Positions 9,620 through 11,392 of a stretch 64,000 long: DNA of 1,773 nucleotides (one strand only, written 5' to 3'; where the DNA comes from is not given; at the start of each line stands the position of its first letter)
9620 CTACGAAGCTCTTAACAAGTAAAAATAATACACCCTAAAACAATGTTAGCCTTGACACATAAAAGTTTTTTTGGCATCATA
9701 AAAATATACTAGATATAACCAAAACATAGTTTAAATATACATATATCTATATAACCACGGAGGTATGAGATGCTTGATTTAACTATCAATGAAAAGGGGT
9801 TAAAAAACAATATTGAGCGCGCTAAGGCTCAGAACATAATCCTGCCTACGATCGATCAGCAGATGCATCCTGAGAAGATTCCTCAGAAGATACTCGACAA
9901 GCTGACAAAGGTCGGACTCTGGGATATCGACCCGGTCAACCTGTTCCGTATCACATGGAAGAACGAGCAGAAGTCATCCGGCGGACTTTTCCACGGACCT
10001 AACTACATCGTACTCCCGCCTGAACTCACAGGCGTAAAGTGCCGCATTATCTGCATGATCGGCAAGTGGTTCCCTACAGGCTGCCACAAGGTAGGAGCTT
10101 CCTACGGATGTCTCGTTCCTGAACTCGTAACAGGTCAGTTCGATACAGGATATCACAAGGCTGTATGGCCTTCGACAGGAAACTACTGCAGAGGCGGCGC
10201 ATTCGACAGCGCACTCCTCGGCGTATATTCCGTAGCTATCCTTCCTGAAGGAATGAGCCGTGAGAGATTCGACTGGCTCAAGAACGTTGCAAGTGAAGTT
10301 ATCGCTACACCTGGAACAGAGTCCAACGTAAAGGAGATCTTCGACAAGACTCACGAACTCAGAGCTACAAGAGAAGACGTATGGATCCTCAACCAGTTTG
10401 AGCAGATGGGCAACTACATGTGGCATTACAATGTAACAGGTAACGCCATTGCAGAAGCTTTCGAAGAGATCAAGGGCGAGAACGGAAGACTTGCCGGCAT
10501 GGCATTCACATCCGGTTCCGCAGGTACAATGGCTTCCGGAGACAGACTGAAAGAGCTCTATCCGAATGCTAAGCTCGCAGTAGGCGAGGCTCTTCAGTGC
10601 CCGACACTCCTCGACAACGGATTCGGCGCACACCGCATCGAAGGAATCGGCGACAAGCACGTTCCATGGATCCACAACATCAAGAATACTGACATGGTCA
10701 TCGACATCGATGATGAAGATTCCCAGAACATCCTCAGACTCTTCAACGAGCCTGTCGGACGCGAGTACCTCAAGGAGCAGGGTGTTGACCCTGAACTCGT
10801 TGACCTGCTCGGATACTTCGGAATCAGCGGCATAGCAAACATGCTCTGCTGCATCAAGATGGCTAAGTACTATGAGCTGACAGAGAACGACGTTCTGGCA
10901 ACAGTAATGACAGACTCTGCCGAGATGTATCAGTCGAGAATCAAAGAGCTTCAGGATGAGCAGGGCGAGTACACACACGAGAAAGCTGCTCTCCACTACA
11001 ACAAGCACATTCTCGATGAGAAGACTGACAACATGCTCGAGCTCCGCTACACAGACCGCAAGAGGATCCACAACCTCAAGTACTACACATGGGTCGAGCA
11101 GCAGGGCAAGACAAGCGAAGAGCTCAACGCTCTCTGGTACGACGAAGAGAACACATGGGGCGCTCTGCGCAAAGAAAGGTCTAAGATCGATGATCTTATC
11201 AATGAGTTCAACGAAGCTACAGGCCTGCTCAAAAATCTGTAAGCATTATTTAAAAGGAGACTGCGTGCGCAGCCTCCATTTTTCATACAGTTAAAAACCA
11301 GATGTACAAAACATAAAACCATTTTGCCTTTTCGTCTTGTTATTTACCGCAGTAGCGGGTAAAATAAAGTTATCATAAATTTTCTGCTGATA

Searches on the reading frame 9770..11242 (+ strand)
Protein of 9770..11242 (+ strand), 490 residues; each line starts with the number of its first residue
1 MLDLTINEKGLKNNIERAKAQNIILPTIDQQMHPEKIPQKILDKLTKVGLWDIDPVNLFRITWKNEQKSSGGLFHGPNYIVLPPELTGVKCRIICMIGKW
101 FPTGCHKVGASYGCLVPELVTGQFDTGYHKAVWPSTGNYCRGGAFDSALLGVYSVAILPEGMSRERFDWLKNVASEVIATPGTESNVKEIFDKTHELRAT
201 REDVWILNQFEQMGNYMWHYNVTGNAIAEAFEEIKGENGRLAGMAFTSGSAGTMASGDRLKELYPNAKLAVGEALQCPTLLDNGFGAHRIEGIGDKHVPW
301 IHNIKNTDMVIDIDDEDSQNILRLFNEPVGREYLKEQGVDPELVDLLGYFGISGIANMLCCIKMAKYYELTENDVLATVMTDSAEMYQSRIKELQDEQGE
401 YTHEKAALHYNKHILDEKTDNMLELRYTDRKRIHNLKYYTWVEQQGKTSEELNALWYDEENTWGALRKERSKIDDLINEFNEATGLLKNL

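Call 9: search_protein_families(library=ncbifam, proteins=[window:9770-11242:+], max_evalue=1e-10)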
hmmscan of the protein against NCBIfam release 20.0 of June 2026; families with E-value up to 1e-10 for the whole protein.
window:9770-11242:+ (490 aa): 5 families
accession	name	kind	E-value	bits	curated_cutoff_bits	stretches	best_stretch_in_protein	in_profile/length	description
TIGR01139.1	cysK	equivalog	8.5e-25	87.6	350.95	1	130-389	59-294/298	cysteine synthase A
TIGR01136.1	cysKM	subfamily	4.2e-23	82.1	344.15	1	130-389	59-295/299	cysteine synthase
TIGR01137.1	cysta_beta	equivalog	1.1e-18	67.1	510.25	1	88-391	23-309/457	cystathionine beta-synthase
NF007989.0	PRK10717.1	equivalog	7.3e-17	61.4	387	1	118-391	56-316/334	cysteine synthase A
TIGR01138.1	cysM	equivalog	6.2e-11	42.4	394.2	0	135-389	66-286/290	cysteine synthase B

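Call 12: search_protein_families(library=pfam, proteins=[window:9770-11242:+], max_evalue=0.001)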
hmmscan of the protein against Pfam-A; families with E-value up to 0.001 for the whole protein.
window:9770-11242:+ (490 aa): 1 family
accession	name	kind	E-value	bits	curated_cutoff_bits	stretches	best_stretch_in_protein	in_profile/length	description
PF00291.31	PALP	-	7.2e-10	39.1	35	1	119-323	49-254/295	Pyridoxal-phosphate dependent enzyme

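Call 29: find_related_loci(query=window:9770-11242:+, collection=metagenome_contigs, flank=10000)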
Query window:9770-11242:+ (490 aa) in metagenome_contigs; peptide patterns used: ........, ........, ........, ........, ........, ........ (x = any residue, [..] = any of these).
163 stretches matched a pattern; 150 encode a relative of the query (tblastn E <= 1e-3); the best 80 are kept; 80 distinct loci.
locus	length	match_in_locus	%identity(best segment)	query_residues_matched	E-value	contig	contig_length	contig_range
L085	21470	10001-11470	98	1-490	0e+0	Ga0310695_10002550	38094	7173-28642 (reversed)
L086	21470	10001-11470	97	1-490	0e+0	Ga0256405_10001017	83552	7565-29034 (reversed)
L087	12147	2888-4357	97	1-490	0e+0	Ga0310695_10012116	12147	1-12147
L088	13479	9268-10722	94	1-485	0e+0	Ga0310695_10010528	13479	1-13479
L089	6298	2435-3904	93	1-490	0e+0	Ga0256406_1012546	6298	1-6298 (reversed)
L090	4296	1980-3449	91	1-490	0e+0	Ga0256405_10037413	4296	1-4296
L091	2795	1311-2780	83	1-490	0e+0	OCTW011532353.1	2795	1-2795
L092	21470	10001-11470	80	1-490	0e+0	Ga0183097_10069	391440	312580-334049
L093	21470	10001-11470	80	1-490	0e+0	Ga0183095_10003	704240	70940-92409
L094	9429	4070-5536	80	1-490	0e+0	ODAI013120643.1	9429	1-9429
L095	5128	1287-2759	77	1-490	0e+0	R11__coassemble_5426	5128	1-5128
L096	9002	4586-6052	78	1-490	0e+0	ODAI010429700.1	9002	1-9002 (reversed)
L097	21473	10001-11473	75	1-490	0e+0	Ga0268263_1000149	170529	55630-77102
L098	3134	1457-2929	73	1-490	0e+0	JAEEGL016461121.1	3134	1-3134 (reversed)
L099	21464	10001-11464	74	1-487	0e+0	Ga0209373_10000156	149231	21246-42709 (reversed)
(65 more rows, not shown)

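Call 34: search_solved_structures(query=window:9770-11242:+, max_evalue=0.001)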
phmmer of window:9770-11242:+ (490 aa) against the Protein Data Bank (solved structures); distinct sequences matched with E-value up to 0.001: 84 (the best 60 are shown).
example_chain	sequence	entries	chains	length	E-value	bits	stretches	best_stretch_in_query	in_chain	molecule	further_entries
7n2t_A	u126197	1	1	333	1.5e-18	70.1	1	88-324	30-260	Cysteine synthase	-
5b53_A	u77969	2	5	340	7e-18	67.8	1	137-318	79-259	Cysteine synthase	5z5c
5b55_A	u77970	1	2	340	3.5e-17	65.5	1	137-318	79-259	Cysteine synthase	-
8t2c_A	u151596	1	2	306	2.5e-16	62.7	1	131-323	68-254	Cysteine synthase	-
8srt_A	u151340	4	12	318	2.7e-16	62.6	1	131-323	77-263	Cysteine synthase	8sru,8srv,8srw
2isq_A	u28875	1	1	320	4.7e-16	61.8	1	122-323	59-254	Cysteine synthase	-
1z7w_A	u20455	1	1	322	4.8e-16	61.8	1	122-323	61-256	Cysteine synthase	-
1z7y_A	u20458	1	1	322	5.5e-16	61.6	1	122-323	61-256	Cysteine synthase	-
2egu_A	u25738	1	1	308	1.3e-14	57.1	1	131-318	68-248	Cysteine synthase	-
9jxu_A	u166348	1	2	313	2.6e-14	56.1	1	130-323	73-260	Cysteine synthase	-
5ohx_A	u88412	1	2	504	6.3e-14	54.8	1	84-325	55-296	Cystathionine beta-synthase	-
3fca_A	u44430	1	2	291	6.2e-13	51.5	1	131-326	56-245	Cysteine synthase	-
1o58_A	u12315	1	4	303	6.3e-13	51.5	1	131-326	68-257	O-acetylserine sulfhydrylase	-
7xrq_A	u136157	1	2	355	6.7e-13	51.4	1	84-390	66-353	Cystathionine beta-synthase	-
6c2h_A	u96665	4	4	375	1.2e-12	50.5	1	84-391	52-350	Cystathionine beta-synthase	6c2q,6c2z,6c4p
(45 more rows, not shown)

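Call 38: find_homologous_proteins(query=window:9770-11242:+, max_evalue=1e-20)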
Query window:9770-11242:+ (490 aa): 8000 proteins with E <= 1e-20 among 8000 candidates; the best 120 are listed.
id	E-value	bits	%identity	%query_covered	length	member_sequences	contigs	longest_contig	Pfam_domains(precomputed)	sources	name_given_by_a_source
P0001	0.0e+0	1095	94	100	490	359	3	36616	PF00291.32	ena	-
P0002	0.0e+0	1080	93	100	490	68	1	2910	PF00291.32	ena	-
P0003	0.0e+0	1022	88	100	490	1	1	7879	PF00291.32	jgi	-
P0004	9.5e-292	986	87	100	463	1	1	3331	PF00291.32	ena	-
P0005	3.6e-291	984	87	100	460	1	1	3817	PF00291.32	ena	-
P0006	1.8e-290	982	87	100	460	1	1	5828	PF00291.32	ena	-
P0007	1.4e-288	976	84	100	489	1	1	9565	PF00291.32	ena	-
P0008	3.9e-288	974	84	100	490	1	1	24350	PF00291.32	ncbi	-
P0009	1.9e-283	959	83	100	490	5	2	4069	PF00291.32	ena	-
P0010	2.9e-281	952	80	100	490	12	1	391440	PF00291.32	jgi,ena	-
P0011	9.5e-281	950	82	100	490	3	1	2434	PF00291.32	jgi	-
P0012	1.3e-279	946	81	100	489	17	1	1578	PF00291.32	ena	-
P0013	1.2e-278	943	81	100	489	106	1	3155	PF00291.32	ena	-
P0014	6.6e-277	937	79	100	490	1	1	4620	PF00291.32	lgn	-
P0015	6.3e-276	934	-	-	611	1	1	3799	PF00291.32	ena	-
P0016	2.7e-270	915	78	100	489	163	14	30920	PF00291.32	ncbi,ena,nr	ncbi:MAG: pyridoxal-5-phosphate-dependent protein subunit beta [Firmicutes bacterium]|nr:pyridoxal-5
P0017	1.7e-269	913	78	100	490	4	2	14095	PF00291.32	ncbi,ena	-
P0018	1.8e-269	913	78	100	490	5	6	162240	PF00291.32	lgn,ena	-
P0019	2.9e-263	892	78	100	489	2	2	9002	PF00291.32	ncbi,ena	-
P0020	3.5e-263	892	76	100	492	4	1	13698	PF00291.32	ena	-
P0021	3.0e-258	876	75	100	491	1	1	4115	PF00291.32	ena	-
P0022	3.4e-258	875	76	100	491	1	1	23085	PF00291.32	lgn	-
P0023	3.8e-258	875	75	100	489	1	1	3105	PF00291.32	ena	-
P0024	5.3e-258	875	76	100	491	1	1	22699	PF00291.32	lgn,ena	-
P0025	7.4e-258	874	76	100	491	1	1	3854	PF00291.32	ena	-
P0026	9.6e-258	874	76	100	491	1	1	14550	PF00291.32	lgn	-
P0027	1.0e-257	874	75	100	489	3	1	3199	PF00291.32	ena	-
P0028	1.1e-257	874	76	100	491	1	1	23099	PF00291.32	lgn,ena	-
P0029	2.2e-257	873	76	100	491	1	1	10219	PF00291.32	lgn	-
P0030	3.2e-257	872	75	100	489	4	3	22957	PF00291.32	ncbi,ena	-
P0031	7.2e-257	871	76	100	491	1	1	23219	PF00291.32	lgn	-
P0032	7.2e-257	871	75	100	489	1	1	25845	PF00291.32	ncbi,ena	-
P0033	2.1e-256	870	75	100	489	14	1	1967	PF00291.32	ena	-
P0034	3.0e-256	869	75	100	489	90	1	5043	PF00291.32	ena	-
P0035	3.4e-256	869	74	100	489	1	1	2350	PF00291.32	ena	-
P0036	3.6e-256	869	74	100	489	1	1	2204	PF00291.32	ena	-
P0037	4.0e-256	869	74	100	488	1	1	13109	PF00291.32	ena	-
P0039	6.8e-256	868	75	100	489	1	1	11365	PF00291.32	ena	-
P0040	8.0e-256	868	75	100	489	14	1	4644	PF00291.32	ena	-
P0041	9.1e-256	867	75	100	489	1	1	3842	PF00291.32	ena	-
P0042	2.4e-255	866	76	100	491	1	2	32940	PF00291.32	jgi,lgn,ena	-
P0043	4.0e-255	865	74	100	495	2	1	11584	PF00291.32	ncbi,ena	-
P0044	4.5e-255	865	74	100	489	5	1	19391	PF00291.32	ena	-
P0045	1.4e-254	864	74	100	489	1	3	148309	PF00291.32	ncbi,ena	-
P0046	3.5e-254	862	75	100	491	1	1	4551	PF00291.32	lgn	-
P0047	6.2e-254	861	75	100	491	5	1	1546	PF00291.32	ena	-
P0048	1.2e-253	861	73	100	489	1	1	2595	PF00291.32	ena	-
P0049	1.3e-253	860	75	100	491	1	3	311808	PF00291.32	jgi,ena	-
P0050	1.8e-253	860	75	100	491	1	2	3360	PF00291.32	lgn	-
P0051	2.1e-253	860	74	100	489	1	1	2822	PF00291.32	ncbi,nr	ncbi:MAG: pyridoxal-5-phosphate-dependent protein subunit beta [Lachnospiraceae bacterium]|nr:pyrido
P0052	2.4e-253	859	74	100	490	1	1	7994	PF00291.32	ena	-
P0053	3.8e-253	859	75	100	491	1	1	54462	PF00291.32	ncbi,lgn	-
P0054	4.5e-253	859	74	100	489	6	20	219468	PF00291.32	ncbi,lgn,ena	-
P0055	5.0e-253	858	67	94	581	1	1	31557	PF00291.32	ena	-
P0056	1.3e-252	857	74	100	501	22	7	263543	PF00291.32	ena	-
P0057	2.3e-252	856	74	100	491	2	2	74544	PF00291.32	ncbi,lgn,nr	ncbi:MAG: pyridoxal-5-phosphate-dependent protein subunit beta [Lachnospiraceae bacterium]|nr:pyrido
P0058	4.1e-252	855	74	100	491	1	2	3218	PF00291.32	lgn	-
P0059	5.9e-252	855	75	100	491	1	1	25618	PF00291.32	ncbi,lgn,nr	ncbi:MAG: pyridoxal-5-phosphate-dependent protein subunit beta [Lachnospiraceae bacterium]|nr:pyrido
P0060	6.0e-252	855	73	100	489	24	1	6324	PF00291.32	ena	-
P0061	1.1e-251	854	74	100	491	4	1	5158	PF00291.32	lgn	-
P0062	1.2e-251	854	-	-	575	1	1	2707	PF00291.32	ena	-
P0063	1.4e-251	854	74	100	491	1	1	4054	PF00291.32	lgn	-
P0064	1.5e-251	854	74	100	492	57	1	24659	PF00291.32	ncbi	ncbi:MAG: pyridoxal-5-phosphate-dependent protein subunit beta [Lachnospiraceae bacterium]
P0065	1.5e-251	854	73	100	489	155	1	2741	PF00291.32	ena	-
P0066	2.0e-251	853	74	100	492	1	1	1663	PF00291.32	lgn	-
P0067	3.4e-251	852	74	100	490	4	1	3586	PF00291.32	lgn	-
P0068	3.6e-251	852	73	100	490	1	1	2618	PF00291.32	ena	-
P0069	4.7e-251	852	73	100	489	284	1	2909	PF00291.32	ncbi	-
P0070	5.8e-251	852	72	100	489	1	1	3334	PF00291.32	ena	-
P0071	9.4e-251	851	74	100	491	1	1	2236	PF00291.32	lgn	-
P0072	1.1e-250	851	72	100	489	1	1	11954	PF00291.32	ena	-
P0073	1.8e-250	850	74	100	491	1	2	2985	PF00291.32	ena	-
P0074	2.3e-250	850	74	100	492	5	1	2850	PF00291.32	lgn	-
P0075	3.2e-250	849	74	100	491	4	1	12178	PF00291.32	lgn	-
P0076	4.0e-250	849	73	100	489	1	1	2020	PF00291.32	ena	-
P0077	4.8e-250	849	73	100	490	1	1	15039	PF00291.32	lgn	-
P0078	6.6e-250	848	73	100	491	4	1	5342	PF00291.32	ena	-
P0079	8.6e-250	848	73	100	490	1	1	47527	PF00291.32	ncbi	-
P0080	1.5e-249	847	72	100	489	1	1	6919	PF00291.32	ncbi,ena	-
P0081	1.5e-249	847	72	99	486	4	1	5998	PF00291.32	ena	-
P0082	2.3e-249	846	73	100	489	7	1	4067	PF00291.32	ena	-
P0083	2.7e-249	846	74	100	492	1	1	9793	PF00291.32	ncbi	-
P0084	2.7e-249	846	73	100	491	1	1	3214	PF00291.32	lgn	-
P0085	2.8e-249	846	74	100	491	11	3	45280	PF00291.32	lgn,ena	-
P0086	3.0e-249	846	75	100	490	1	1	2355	PF00291.32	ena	-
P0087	3.0e-249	846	73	100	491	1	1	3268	PF00291.32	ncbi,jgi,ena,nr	ncbi:MAG TPA: pyridoxal-5-phosphate-dependent protein subunit beta [Lachnospiraceae bacterium]|nr:py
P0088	8.7e-249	844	73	100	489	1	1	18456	PF00291.32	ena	-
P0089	9.0e-249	844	74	99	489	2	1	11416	PF00291.32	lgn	-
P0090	9.6e-249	844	74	100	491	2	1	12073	PF00291.32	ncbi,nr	ncbi:MAG: pyridoxal-5-phosphate-dependent protein subunit beta [Lachnospiraceae bacterium]|nr:pyrido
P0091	1.5e-248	844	73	100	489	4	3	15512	PF00291.32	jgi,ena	-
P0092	1.7e-248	843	73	100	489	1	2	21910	PF00291.32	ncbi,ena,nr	ncbi:MAG: pyridoxal-phosphate dependent enzyme [Lachnospiraceae bacterium]|nr:pyridoxal-phosphate de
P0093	3.8e-248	842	73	100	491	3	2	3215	PF00291.32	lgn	-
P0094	4.5e-248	842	73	100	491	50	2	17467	PF00291.32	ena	-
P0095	7.0e-248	841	73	100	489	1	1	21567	PF00291.32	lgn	-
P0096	7.0e-248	841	74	99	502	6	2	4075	PF00291.32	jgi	jgi:cysteine synthase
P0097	7.2e-248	841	74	99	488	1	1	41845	PF00291.32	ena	-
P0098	9.5e-248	841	73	100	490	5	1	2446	PF00291.32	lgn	-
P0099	2.8e-247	839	73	100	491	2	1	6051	PF00291.32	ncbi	-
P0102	6.6e-246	835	72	100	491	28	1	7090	PF00291.32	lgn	-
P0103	1.5e-245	834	72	100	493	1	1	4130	PF00291.32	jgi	-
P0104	1.8e-245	834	73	100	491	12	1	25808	PF00291.32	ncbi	-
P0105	2.7e-245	833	73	100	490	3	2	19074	PF00291.32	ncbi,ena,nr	ncbi:MAG: pyridoxal-5-phosphate-dependent protein subunit beta [Lachnospiraceae bacterium]|nr:pyrido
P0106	4.3e-245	832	72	100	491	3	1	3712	PF00291.32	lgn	-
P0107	7.4e-245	831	72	100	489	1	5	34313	PF00291.32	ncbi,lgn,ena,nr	ncbi:MAG: pyridoxal-5-phosphate-dependent protein subunit beta [Blautia sp.]|nr:pyridoxal-5-phosphat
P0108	8.1e-245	831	72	100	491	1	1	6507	PF00291.32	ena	-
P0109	1.2e-244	831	72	100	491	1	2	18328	PF00291.32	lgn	-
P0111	2.4e-244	830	71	100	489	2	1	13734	PF00291.32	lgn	-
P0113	6.5e-244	828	71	100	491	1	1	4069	PF00291.32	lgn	-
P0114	8.0e-244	828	72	99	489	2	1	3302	PF00291.32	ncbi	-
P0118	2.1e-243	827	73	98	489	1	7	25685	PF00291.32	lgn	-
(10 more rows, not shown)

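Call 50: find_encoding_contigs(protein=P0107, flank=10000, max_places=4)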
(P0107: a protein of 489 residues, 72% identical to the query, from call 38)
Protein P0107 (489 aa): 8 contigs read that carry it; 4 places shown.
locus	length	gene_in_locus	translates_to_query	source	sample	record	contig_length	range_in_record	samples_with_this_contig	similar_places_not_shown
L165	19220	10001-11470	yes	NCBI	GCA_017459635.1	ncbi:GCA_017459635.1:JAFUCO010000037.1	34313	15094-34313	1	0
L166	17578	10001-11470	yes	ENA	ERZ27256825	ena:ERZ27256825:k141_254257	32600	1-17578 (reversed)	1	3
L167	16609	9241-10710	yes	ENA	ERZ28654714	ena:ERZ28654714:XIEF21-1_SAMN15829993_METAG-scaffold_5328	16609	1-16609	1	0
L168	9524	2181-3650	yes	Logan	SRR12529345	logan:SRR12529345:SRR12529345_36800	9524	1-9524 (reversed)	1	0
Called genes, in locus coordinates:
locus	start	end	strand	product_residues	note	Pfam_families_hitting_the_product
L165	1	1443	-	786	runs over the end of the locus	PF01315:Ald_Xan_dh_C, PF02738:MoCoBD_1, PF20256:MoCoBD_2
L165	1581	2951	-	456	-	PF01979:Amidohydro_1, PF07969:Amidohydro_3 (weak)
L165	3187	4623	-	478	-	-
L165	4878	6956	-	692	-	PF03176:MMPL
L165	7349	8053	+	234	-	PF00440:TetR_N, PF14278:TetR_C_8 (faint)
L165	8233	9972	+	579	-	PF01979:Amidohydro_1, PF07969:Amidohydro_3 (weak), PF13382:Adenine_deam_C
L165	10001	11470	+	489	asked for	PF00291:PALP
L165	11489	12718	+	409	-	PF00291:PALP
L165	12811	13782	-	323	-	PF19238:Radical_SAM_2 (faint), PF04055:Radical_SAM, PF06463:Mob_synth_C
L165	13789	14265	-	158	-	PF01967:MoaC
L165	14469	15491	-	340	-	PF00994:MoCF_biosynth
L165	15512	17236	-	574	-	PF20446:ABC_N, PF09818:ABC_ATPase, PF21117:MRB1590_C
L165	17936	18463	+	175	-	PF00466:Ribosomal_L10, PF27436:RL10_C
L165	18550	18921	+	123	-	PF16320:Ribosomal_L12_N, PF00542:Ribosomal_L12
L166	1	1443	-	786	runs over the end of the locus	PF01315:Ald_Xan_dh_C, PF02738:MoCoBD_1, PF20256:MoCoBD_2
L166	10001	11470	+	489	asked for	PF00291:PALP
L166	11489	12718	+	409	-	PF00291:PALP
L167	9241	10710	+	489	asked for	PF00291:PALP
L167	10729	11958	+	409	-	PF00291:PALP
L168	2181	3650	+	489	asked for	PF00291:PALP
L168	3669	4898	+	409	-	PF00291:PALP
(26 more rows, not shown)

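Call 63: predict_structure(alignment_id=A1)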
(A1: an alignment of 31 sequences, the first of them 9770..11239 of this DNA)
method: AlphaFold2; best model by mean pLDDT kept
length: 490 residues; sequences in the alignment: 31
mean_pLDDT: 80.7   pTM: 0.86
mean pLDDT of the five models: 80.7, 77.7, 71.1, 60.0, 58.3
residues with pLDDT >= 90: 179; 70-90: 210; 50-70: 68; < 50: 33
segments of 3 or more residues with pLDDT < 50: 101-103, 275-298, 438-440
pLDDT, mean of each block of 10 residues (from residue 1): 91 97 92 85 84 84 57 72 94 79 59 91 95 74 88 86 72 86 63 85 84 82 88 92 84 85 95 50 34 43 79 79 93 95 86 85 95 92 73 85 96 88 79 58 59 72 83 96 89
secondary structure, 60 per line:
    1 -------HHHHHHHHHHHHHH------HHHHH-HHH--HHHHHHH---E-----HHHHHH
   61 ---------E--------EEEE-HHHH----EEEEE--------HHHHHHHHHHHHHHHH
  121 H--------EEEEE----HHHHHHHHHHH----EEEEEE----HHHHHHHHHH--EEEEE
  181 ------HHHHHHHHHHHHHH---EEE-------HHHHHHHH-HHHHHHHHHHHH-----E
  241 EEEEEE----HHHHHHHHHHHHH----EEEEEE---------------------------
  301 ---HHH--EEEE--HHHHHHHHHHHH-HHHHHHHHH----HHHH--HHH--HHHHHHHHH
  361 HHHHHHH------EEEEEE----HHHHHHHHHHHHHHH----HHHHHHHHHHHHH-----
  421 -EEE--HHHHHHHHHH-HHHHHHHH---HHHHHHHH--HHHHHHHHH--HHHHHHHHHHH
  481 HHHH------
elements in order: H8-21 H28-32 H39-45 H55-60 E79-82 H84-87 E92-96 H105-121 E130-134 H139-149 E154-159 H164-173 E176-180 H187-200 E204-206 H214-221 H223-234 E240-246 H251-263 E268-273 E309-312 H315-326 H328-336 H341-344 H352-367 E374-379 H384-398 H403-415 E422-424 H427-436 H438-445 H449-456 H459-467 H470-484

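Call 65: fold_search(model_id=the predicted structure, library=pdb)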
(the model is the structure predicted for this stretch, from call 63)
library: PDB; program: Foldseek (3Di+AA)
matches with E <= 10: 1612; with E <= 0.001: 500
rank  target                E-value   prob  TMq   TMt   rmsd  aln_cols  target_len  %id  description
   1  8srt_A                1.0e-14  1.00  0.49  0.75   5.7       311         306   25  Crystal structure of the O-acetyl-L-serine sulfhydrylase A (CysK) holoenzyme from Staphylococcus aureus NCTC 8325 (released 2024-11-13)
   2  8srt_B                1.1e-14  1.00  0.49  0.75   5.5       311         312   25  Crystal structure of the O-acetyl-L-serine sulfhydrylase A (CysK) holoenzyme from Staphylococcus aureus NCTC 8325 (released 2024-11-13)
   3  4aec_B                1.6e-14  1.00  0.50  0.74   5.8       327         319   24  Crystal Structure of the Arabidopsis thaliana O-Acetyl-Serine-(Thiol)- Lyase C (released 2012-02-22)
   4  6ahi_A                1.8e-14  1.00  0.48  0.74   5.7       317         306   22  Crystal structure of O-acetylserine dependent cystathionine beta-synthase from Helicobacter pylori. (released 2018-09-05)
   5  8sru_A                2.0e-14  1.00  0.49  0.77   5.5       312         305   25  Crystal structure of O-acetyl-L-serine sulfhydrylase A (CysK) from Staphylococcus aureus NCTC 8325 complexed with a se (released 2024-11-13)
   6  8sru_C                6.2e-14  1.00  0.49  0.76   5.5       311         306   25  Crystal structure of O-acetyl-L-serine sulfhydrylase A (CysK) from Staphylococcus aureus NCTC 8325 complexed with a se (released 2024-11-13)
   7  2q3d                  6.5e-14  1.00  0.49  0.77   5.5       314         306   24  2.2 A Resolution Crystal Structure of O-Acetylserine Sulfhydrylase (OASS) From MYCOBACTERIUM TUBERCULOSIS in Complex wit (released 2007-06-12)
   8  8srw_A                6.9e-14  1.00  0.49  0.75   5.6       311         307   24  Crystal structure of O-acetyl-L-serine sulfhydrylase A (CysK) from Staphylococcus aureus NCTC 8325 complexed with a mo (released 2024-11-13)
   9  8t2c_B                8.0e-14  1.00  0.49  0.75   5.6       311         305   24  Crystal structure of O-acetyl-L-serine sulfhydrylase A (CysK) from Staphylococcus aureus NCTC 8325 complexed with a Cy (released 2024-12-18)
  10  8sru_B                8.5e-14  1.00  0.49  0.74   5.6       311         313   24  Crystal structure of O-acetyl-L-serine sulfhydrylase A (CysK) from Staphylococcus aureus NCTC 8325 complexed with a se (released 2024-11-13)
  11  8srv_A                1.2e-13  1.00  0.49  0.76   5.6       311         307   25  Crystal structure of O-acetyl-L-serine sulfhydrylase A (CysK) from Staphylococcus aureus NCTC 8325 complexed with a tr (released 2024-11-13)
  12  1z7y                  1.2e-13  1.00  0.50  0.74   5.7       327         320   22  Crystal Structure of the Arabidopsis thaliana O-Acetylserine Sulfhydrylase K46A mutant (released 2005-09-20)
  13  1ve1                  1.3e-13  1.00  0.49  0.77   5.6       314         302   21  Crystal Structure of T.th. HB8 O-acetylserine sulfhydrylase (released 2005-04-19)
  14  6c4p                  1.4e-13  1.00  0.53  0.74   5.7       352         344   22  Crystal Structures of Cystathionine beta-Synthase from Saccharomyces cerevisiae: the Structure of the PMP Complex (released 2018-04-25)
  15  8srv_B                1.6e-13  1.00  0.49  0.73   5.6       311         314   24  Crystal structure of O-acetyl-L-serine sulfhydrylase A (CysK) from Staphylococcus aureus NCTC 8325 complexed with a tr (released 2024-11-13)
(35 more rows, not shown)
